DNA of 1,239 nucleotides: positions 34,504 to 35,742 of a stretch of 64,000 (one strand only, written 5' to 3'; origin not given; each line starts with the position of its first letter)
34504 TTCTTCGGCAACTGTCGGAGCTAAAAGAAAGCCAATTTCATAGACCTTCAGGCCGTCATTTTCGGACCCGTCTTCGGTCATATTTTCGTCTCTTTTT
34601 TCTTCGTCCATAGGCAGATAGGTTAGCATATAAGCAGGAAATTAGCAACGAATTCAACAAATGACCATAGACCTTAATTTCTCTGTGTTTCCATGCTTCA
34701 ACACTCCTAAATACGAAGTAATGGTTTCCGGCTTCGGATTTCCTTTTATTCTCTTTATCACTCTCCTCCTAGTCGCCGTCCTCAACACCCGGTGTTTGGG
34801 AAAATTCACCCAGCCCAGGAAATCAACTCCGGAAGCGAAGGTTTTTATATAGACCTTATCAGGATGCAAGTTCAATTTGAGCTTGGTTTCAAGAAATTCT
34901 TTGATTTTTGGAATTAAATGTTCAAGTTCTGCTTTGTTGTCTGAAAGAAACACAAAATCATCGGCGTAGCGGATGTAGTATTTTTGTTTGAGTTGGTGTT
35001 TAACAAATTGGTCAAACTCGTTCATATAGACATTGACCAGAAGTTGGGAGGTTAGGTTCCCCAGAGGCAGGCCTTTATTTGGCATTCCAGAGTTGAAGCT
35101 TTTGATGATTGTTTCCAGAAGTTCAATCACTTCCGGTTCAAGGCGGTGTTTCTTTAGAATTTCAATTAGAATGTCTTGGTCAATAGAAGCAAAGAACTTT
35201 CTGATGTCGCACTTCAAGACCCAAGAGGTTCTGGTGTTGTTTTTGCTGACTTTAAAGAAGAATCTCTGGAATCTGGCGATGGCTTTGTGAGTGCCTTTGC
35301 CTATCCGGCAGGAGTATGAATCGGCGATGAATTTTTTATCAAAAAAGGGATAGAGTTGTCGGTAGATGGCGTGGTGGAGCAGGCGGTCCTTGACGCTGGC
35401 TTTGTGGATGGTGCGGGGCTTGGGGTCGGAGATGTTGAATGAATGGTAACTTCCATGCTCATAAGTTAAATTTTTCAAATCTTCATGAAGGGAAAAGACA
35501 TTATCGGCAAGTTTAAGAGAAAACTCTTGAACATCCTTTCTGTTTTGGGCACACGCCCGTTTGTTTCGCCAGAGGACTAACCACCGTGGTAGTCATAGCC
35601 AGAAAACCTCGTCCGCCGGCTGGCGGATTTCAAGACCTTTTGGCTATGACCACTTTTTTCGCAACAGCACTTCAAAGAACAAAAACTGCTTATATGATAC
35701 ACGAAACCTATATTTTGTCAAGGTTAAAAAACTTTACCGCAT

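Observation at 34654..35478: DGR-type reverse transcriptase located remotely, wedged between tatD and rpsF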

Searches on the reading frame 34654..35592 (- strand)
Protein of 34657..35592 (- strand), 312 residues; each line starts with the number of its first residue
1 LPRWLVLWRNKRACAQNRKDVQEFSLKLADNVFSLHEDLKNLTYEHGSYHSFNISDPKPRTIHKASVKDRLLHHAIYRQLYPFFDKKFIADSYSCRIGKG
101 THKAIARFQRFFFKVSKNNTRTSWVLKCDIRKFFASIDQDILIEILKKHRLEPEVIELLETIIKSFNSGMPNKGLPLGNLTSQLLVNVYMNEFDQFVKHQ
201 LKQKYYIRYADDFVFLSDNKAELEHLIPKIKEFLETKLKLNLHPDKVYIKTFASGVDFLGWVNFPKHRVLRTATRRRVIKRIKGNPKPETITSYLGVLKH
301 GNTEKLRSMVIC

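Call 6: search_protein_families(library=pfam, proteins=[window:34654-35478:-], max_evalue=0.1)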
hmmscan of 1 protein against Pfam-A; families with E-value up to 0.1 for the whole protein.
window:34654-35478:- (274 aa): 2 families
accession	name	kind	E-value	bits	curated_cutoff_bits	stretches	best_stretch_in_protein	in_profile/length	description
PF00078.32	RVT_1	-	2e-27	96.7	29.6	1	20-223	8-203/205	Reverse transcriptase (RNA-dependent DNA polymerase)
PF20376.4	DUF6671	-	0.061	13.5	23.8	0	166-256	27-109/217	Domain of unknown function (DUF6671)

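Call 7: search_protein_families(library=ncbifam, proteins=[window:34654-35478:-], max_evalue=0.1)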
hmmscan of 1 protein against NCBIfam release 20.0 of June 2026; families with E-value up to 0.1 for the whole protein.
window:34654-35478:- (274 aa): 9 families
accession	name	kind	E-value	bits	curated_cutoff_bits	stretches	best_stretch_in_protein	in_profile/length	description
TIGR04416.1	group_II_RT_mat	equivalog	3e-40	138.4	300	1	18-236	62-277/353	group II intron reverse transcriptase/maturase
NF041747.1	Drt3a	equivalog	2.8e-25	89.5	200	1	84-211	110-237/412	antiviral reverse transcriptase Drt3a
NF038233.2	retron_St85_RT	exception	5.4e-20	71.8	235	1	80-201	84-204/289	retron St85 family RNA-directed DNA polymerase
NF041746.1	Drt2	equivalog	1.5e-16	60.6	390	1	133-245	220-341/416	antiviral reverse transcriptase Drt2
NF041750.1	Drt5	equivalog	5.7e-12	45.3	550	1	53-211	94-250/484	antiviral reverse transcriptase Drt5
TIGR04499.1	abortive_AbiA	subfamily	2.8e-08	33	250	1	69-205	130-284/615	AbiA family abortive infection protein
NF042941.1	Retron_TIR_antiphage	equivalog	3.2e-08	32.8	600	1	74-202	81-206/464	TIR domain-containing anti-phage reverse transcriptase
NF041749.1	Drt4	equivalog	1.4e-07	30.9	450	1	109-214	167-269/489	antiviral reverse transcriptase Drt4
NF038237.1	retron_Ec67_fus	exception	0.00068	18.2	450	1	82-189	109-214/572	retron Ec67 family RNA-directed DNA polymerase/endonuclease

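Call 10: search_protein_families(library=padloc, proteins=[window:34654-35478:-], max_evalue=0.01)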
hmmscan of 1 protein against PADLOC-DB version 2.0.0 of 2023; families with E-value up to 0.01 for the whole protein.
window:34654-35478:- (274 aa): 88 families (the best 25 are shown)
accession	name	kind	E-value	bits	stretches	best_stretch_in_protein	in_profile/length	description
PDLC01136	RT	-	1e-47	160.8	1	2-224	50-257/263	RT (reverse transcriptase)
PDLC02063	Cas1_IIIb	-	2.4e-38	130.1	1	11-225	63-274/617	-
PDLC03754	RT_UG17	-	2.1e-29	100.6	1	19-245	76-290/429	DRT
PDLC03768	Drt3a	-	6.7e-28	96.3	1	84-245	134-286/411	DRT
PDLC03779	RT_UG4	-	9.7e-28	95.1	1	75-235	106-266/307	DRT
PDLC03764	RT_UG26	-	9.4e-27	91.8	1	20-244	70-291/398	DRT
PDLC03785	RT_UG9_large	-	1.9e-24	84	1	27-216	312-505/772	DRT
PDLC03758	RT_UG20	-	3e-24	84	1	30-211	85-267/511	DRT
PDLC02175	Drt3a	-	3.4e-24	83.8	1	82-210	106-234/417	-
PDLC01607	RT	-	4.5e-23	80.2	1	49-223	24-159/161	"CAS-I,CAS-II,CAS-III,CAS-IV,CAS-V,CAS-VI; acquisition_associated"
PDLC03771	RT_UG32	-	1.1e-22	78.3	1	22-188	95-262/521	DRT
PDLC03775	RT_UG36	-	9.4e-22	75.6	1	81-209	139-264/557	DRT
PDLC03759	RT_UG21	-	1.7e-21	74.5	1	66-211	123-264/503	DRT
PDLC03756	RT_UG19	-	2.9e-21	74.2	1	81-220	143-283/562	DRT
PDLC03761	RT_UG23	-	5e-21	72.8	1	22-213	70-263/489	DRT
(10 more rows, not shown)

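Call 13: search_solved_structures(query=window:34657-35592:-, max_evalue=0.001, show_alignments=2)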
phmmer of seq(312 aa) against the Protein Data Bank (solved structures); distinct sequences matched with E-value up to 0.001: 16.
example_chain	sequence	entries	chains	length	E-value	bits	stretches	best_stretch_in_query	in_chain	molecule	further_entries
8ub7_A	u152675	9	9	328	1.8e-39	139.2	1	29-283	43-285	Reverse transcriptase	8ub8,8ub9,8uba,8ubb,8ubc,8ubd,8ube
7uim_D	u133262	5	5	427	1.5e-16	63.9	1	5-309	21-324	Group II intron reverse transcriptase/maturase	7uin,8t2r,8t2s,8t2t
6ar1_A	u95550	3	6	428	1.5e-16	63.9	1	37-285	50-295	GsI-IIC RT | Trt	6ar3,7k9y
8bgj_A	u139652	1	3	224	4.3e-16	62.4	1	123-265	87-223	RNA-directed DNA polymerase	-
5hhl_A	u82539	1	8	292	6.9e-16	61.7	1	5-261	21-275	Retron-type reverse transcriptase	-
5hhj_A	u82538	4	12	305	1e-15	61.2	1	5-261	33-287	Retron-type reverse transcriptase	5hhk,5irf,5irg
6me0_C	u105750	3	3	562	9.7e-14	54.7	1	58-267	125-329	Maturase reverse transcriptase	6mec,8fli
5g2x_C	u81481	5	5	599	1.1e-11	47.9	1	57-207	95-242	GROUP II INTRON-ENCODED PROTEIN LTRA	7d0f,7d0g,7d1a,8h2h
7kft_D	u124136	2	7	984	3.6e-11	46.2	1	38-268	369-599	Cas6-RT-Cas1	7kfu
9z6y_A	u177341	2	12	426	2.7e-08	36.8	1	126-250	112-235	Drt3a reverse transcriptase protein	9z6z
36ht_A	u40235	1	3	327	1.5e-06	31.1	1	115-237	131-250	Retron-Kva2 Reverse Transcriptase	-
9c0i_A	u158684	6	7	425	7.6e-05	25.5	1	172-284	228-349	Reverse transcriptase/maturase family protein | Antiviral reverse transcriptase Drt2 | RNA-dependent DNA polymerase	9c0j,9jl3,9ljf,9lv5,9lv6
9lje_A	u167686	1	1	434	7.9e-05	25.4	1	172-284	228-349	RNA-dependent DNA polymerase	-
9d4s_A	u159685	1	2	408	9.8e-05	25.1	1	120-278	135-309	Group II intron-like 4 reverse transcriptase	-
9d5x_A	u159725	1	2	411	0.0001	25.1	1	120-278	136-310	Group II intron-like 4 reverse transcriptase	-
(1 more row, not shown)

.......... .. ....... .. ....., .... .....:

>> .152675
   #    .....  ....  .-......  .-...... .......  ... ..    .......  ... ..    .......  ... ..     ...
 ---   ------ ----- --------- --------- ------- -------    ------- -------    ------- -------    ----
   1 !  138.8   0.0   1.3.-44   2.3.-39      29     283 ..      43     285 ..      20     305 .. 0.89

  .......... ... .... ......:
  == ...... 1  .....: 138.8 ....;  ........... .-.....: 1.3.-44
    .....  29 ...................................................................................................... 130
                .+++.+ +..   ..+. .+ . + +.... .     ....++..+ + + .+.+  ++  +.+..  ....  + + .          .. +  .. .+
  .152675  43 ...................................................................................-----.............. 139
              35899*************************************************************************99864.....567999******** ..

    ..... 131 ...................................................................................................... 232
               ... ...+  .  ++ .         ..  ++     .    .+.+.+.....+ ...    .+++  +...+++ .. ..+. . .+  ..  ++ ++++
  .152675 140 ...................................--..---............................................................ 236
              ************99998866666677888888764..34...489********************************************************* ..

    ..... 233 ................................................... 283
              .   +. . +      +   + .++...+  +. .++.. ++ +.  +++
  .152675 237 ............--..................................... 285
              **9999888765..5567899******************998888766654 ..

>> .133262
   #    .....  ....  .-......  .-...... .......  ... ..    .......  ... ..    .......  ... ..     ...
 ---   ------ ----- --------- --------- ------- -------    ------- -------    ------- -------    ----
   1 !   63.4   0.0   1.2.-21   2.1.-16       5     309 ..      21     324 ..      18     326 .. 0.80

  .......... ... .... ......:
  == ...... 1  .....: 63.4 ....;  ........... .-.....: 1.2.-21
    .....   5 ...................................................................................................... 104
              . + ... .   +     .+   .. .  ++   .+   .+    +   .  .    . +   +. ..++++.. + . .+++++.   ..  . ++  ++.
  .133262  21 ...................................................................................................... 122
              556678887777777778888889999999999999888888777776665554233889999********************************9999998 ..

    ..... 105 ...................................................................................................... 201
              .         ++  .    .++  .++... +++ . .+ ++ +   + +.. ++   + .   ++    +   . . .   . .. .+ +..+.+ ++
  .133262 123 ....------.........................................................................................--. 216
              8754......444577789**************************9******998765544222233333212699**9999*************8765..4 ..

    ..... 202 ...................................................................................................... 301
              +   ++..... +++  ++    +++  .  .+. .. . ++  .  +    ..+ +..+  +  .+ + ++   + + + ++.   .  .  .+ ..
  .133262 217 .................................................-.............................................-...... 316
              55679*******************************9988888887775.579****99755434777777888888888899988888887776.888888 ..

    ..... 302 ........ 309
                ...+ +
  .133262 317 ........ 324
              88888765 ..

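Call 14: find_homologous_proteins(query=window:34657-35592:-)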
Query seq(312 aa) (312 aa): 8000 proteins with E <= 0.001 among 8000 candidates; the best 120 are listed.
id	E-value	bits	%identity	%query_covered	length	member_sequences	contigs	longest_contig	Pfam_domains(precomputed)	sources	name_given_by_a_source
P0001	2.1e-181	620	100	88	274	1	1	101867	PF00078.33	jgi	-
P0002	3.0e-181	620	100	88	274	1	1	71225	PF00078.33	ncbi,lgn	-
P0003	1.2e-153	529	74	99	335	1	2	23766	PF00078.33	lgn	-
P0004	1.7e-151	522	74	98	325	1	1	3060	PF00078.33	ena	-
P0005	1.7e-149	515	72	99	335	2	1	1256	PF00078.33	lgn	-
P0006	9.3e-146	503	70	99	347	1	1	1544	PF00078.33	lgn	-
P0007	2.4e-143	495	69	99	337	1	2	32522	PF00078.33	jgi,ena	-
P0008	4.6e-138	478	70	97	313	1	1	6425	PF00078.33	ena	-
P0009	9.0e-138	477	70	96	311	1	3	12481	PF00078.33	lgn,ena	-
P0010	9.8e-138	477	70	96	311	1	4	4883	PF00078.33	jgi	-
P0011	1.0e-137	477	69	98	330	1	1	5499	PF00078.33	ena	-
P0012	3.4e-137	475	69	97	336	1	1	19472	PF00078.33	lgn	-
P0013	3.9e-137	475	65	98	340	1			PF00078.33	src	-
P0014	1.7e-136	473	69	98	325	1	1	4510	PF00078.33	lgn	-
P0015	2.1e-136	472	68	98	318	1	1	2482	PF00078.33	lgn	-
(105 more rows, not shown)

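Call 17: find_encoding_contigs(protein=P0003, flank=8000, max_places=3)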
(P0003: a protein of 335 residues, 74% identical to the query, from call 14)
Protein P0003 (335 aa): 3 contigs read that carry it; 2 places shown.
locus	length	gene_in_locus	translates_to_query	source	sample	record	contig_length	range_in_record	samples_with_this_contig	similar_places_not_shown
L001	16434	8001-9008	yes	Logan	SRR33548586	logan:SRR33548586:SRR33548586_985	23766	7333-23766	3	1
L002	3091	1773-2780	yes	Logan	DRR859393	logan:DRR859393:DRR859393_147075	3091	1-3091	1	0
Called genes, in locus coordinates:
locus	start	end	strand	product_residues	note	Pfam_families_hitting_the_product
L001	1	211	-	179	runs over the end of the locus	PF04350:PilO (weak)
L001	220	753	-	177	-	-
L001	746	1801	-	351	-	PF11104:PilM_2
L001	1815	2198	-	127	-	PF03652:RuvX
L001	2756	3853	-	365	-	PF07884:VKOR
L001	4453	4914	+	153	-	-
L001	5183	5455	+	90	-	PF00708:Acylphosphatase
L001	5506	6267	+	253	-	PF00849:PseudoU_synth_2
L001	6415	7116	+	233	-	-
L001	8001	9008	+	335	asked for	PF00078:RVT_1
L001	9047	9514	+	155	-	PF01245:Ribosomal_L19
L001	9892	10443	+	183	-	PF01923:Cob_adeno_trans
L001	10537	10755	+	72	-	-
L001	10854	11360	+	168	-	PF04542:Sigma70_r2, PF08281:Sigma70_r4_2, PF04545:Sigma70_r4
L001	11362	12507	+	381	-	PF18915:DUF5667 (weak)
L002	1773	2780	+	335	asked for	PF00078:RVT_1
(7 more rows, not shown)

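Call 18: find_encoding_contigs(protein=P0007, flank=8000, max_places=3)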
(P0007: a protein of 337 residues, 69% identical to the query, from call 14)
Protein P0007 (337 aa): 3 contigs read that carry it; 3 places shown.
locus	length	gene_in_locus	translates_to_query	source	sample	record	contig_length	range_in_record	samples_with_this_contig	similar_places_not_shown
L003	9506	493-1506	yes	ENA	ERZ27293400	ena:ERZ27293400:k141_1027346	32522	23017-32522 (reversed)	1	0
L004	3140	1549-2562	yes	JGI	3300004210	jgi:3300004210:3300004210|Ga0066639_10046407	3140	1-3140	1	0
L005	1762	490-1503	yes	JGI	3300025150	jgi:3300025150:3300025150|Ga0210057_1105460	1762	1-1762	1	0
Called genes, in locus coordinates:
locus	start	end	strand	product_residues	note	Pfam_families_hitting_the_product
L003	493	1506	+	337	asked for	PF00078:RVT_1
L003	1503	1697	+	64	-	-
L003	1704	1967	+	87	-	PF05016:ParE_toxin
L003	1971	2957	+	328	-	PF02779:Transket_pyr, PF02780:Transketolase_C, PF22613:Transketolase_C_1 (weak)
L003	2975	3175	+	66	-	-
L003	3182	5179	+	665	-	-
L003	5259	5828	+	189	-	-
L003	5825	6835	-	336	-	PF00294:PfkB, PF08543:Phos_pyr_kin (weak)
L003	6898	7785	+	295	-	PF01116:F_bP_aldolase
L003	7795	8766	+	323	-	PF00389:2-Hacid_dh, PF02826:2-Hacid_dh_C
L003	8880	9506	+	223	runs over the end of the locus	PF01386:Ribosomal_L25p, PF14693:Ribosomal_TL5_C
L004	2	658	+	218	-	?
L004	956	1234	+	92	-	-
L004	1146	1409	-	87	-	PF22296:bAvd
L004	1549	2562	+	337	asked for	PF00078:RVT_1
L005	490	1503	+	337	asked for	PF00078:RVT_1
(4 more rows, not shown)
